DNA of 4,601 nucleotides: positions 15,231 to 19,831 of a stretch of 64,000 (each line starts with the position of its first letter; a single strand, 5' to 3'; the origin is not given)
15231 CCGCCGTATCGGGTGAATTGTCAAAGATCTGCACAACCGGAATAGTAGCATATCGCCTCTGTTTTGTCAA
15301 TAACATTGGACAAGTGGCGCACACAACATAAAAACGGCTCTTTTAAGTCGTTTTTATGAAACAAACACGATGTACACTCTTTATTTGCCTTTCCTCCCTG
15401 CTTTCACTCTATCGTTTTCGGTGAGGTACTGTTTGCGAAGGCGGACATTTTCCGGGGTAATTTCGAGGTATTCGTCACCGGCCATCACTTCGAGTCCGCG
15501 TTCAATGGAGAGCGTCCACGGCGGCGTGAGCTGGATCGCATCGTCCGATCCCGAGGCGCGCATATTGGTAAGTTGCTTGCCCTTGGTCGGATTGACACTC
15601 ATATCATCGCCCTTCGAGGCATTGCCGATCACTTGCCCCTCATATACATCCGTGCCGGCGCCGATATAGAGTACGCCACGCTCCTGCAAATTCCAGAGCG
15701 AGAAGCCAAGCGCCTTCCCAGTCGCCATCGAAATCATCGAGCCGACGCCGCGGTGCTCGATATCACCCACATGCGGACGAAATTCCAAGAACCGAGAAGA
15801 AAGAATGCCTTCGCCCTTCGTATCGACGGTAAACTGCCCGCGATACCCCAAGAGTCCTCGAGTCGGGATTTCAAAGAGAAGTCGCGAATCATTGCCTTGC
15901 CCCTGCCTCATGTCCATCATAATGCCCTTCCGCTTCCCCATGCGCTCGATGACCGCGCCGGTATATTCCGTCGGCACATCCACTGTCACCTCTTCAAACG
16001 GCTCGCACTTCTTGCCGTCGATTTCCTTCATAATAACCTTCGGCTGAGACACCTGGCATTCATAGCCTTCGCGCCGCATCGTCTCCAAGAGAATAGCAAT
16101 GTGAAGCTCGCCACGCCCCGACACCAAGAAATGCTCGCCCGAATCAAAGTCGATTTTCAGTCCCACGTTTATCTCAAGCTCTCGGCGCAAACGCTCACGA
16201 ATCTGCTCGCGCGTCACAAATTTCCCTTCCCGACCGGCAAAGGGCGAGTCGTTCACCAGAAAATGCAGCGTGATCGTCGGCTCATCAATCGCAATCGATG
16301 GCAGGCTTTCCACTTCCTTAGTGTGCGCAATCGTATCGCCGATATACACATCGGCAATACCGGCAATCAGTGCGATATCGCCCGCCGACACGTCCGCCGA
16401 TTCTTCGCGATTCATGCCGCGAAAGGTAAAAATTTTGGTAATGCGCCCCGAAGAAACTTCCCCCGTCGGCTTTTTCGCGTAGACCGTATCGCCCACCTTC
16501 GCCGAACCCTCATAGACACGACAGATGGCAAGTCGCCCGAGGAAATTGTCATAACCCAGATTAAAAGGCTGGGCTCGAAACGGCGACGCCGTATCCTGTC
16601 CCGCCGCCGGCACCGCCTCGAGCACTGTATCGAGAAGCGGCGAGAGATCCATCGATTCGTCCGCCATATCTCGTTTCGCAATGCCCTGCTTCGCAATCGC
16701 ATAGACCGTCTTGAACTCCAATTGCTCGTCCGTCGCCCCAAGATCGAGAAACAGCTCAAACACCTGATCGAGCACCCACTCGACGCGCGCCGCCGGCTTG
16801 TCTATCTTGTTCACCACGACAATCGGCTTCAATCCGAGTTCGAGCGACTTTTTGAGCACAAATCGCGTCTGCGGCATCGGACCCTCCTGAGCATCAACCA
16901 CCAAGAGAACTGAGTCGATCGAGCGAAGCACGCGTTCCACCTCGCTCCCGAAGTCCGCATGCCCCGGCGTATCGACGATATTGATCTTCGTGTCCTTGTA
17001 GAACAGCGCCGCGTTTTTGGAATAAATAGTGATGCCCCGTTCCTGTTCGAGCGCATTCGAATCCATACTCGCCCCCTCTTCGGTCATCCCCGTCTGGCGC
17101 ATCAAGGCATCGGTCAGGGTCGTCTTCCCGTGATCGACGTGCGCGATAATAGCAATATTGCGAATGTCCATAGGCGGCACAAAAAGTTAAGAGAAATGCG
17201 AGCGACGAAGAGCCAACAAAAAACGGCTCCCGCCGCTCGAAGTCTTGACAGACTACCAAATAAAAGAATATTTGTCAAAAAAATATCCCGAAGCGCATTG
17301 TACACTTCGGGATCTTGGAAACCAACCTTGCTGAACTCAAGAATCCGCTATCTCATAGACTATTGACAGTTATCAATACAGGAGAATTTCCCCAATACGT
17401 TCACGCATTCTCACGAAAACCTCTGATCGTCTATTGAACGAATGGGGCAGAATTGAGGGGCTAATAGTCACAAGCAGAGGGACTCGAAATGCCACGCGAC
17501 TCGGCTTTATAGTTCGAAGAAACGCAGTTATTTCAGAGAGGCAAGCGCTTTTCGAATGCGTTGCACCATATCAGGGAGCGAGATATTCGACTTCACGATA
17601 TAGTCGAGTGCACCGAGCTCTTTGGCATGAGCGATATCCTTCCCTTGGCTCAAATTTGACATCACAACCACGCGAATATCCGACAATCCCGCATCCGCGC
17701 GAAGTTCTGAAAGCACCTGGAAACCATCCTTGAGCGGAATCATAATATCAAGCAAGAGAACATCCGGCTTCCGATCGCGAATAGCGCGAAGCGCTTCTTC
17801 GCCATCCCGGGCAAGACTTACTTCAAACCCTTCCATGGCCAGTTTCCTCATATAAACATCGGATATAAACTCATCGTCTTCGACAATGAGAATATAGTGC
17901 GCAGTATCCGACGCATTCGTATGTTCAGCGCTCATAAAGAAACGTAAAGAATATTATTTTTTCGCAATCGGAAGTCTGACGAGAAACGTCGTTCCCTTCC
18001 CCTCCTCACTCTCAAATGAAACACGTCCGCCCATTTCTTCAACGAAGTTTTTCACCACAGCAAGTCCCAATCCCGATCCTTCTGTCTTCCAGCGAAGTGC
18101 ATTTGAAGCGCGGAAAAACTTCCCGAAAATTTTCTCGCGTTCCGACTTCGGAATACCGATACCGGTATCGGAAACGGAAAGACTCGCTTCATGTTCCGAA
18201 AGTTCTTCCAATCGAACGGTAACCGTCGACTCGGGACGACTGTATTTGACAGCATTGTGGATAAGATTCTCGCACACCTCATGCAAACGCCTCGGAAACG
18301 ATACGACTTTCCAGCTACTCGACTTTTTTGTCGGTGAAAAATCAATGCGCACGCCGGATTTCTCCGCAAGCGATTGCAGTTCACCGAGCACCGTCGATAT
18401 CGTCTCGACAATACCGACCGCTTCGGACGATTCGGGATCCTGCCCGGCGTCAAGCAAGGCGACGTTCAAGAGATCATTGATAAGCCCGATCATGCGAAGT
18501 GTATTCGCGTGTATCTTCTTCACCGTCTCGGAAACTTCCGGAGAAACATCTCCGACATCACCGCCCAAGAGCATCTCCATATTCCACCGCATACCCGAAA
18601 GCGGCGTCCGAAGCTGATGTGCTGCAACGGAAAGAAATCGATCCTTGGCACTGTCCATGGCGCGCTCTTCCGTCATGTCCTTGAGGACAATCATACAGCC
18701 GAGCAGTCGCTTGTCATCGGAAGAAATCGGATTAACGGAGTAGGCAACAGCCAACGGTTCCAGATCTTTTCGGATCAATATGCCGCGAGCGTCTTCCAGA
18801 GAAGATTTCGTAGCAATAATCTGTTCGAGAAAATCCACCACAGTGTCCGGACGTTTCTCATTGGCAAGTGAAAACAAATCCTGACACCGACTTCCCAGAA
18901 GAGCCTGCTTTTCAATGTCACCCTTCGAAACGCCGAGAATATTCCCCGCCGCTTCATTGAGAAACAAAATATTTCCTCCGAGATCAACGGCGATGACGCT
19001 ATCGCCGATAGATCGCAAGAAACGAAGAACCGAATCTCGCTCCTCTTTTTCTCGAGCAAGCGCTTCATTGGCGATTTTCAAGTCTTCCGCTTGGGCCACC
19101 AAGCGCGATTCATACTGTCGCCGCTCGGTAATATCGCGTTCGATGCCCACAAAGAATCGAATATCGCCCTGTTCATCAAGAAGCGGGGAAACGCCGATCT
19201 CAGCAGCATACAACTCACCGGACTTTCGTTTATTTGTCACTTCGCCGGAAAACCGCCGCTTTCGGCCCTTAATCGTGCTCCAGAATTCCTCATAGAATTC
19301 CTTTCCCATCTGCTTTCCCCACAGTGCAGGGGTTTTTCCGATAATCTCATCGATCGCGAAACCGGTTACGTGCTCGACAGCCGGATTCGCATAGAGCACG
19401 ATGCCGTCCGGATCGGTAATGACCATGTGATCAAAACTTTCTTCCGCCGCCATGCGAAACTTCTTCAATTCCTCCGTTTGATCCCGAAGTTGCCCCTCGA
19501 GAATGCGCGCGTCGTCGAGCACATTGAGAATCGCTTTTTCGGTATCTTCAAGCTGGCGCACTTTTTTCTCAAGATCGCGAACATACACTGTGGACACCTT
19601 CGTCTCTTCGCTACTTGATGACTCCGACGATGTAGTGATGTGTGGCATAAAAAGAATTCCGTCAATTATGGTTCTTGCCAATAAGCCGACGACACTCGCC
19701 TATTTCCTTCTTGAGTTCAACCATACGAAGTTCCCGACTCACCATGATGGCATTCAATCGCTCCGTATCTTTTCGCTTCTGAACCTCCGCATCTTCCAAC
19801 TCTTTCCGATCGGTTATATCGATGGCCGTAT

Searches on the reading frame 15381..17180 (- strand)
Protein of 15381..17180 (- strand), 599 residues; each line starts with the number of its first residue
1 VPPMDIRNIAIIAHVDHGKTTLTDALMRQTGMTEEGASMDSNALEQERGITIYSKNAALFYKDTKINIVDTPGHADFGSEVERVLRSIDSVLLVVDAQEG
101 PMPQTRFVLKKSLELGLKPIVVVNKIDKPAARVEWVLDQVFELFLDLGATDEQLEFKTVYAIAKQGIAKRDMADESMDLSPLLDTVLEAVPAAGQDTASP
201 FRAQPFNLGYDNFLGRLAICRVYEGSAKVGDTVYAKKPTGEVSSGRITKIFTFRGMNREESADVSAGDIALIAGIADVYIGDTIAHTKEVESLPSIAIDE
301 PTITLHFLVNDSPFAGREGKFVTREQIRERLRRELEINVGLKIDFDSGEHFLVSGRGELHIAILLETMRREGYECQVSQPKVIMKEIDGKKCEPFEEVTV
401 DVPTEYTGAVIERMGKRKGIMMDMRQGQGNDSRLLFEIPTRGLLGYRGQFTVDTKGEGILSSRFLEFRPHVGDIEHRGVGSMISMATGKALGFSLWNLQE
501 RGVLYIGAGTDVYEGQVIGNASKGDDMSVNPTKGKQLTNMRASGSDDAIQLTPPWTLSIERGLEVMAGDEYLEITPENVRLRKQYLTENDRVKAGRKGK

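Call 7: search_protein_families(library=pfam, proteins=[window:15381-17180:-], max_evalue=0.001)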
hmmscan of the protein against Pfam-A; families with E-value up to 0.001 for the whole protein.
window:15381-17180:- (599 aa): 7 families
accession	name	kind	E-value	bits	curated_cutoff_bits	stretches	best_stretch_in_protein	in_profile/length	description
PF00009.33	GTP_EFTU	-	3.2e-53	180.5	26.5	1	5-191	2-187/188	Elongation factor Tu GTP binding domain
PF21018.2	BipA_C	-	9.8e-40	135.2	23.8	1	480-587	2-109/110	TypA/BipA C-terminal domain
PF00679.30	EFG_C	-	2.6e-20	72.7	27.9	1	391-474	2-85/89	Elongation factor G C-terminus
PF03144.31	GTP_EFTU_D2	-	6.2e-13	49.4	30.3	1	215-285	1-73/73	Elongation factor Tu domain 2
PF22042.2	EF-G_D2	-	5e-08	33.4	27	1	206-285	7-82/84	Elongation factor G domain 2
PF01926.29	MMR_HSR1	-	1.8e-07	31.7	21.9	1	9-125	2-113/113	50S ribosome-binding GTPase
PF02421.24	FeoB_N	-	0.00034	20.6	27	1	48-131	31-120/156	Ferrous iron transport protein B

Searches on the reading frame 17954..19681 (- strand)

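Call 7: search_protein_families(library=pfam, proteins=[window:17954-19681:-], max_evalue=0.001)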
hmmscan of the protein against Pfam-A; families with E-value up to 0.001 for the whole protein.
window:17954-19681:- (575 aa): 8 families
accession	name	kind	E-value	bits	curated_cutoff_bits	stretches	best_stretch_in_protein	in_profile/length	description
PF02518.31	HATPase_c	-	1.5e-30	106.3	26.4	1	463-573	3-110/111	Histidine kinase-, DNA gyrase B-, and HSP90-like ATPase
PF13426.13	PAS_9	-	5.6e-28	97.7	27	2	84-186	2-103/103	PAS domain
PF08448.16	PAS_4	-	1.9e-21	76.8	23.1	2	87-189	9-110/110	PAS fold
PF00989.32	PAS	-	1.1e-20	74.1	22.6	2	84-184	12-113/113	PAS fold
PF00512.31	HisKA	-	2.6e-14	53.5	26.9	1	345-413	1-66/66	His Kinase A (phospho-acceptor) domain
PF13188.13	PAS_8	-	7.6e-08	32.4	21.8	0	222-269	7-50/65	PAS domain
PF08447.18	PAS_3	-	1.5e-07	32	25.6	1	96-180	2-88/89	PAS fold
PF13581.12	HATPase_c_2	-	0.00023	21.6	27.4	1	468-566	38-123/127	Histidine kinase-like ATPase domain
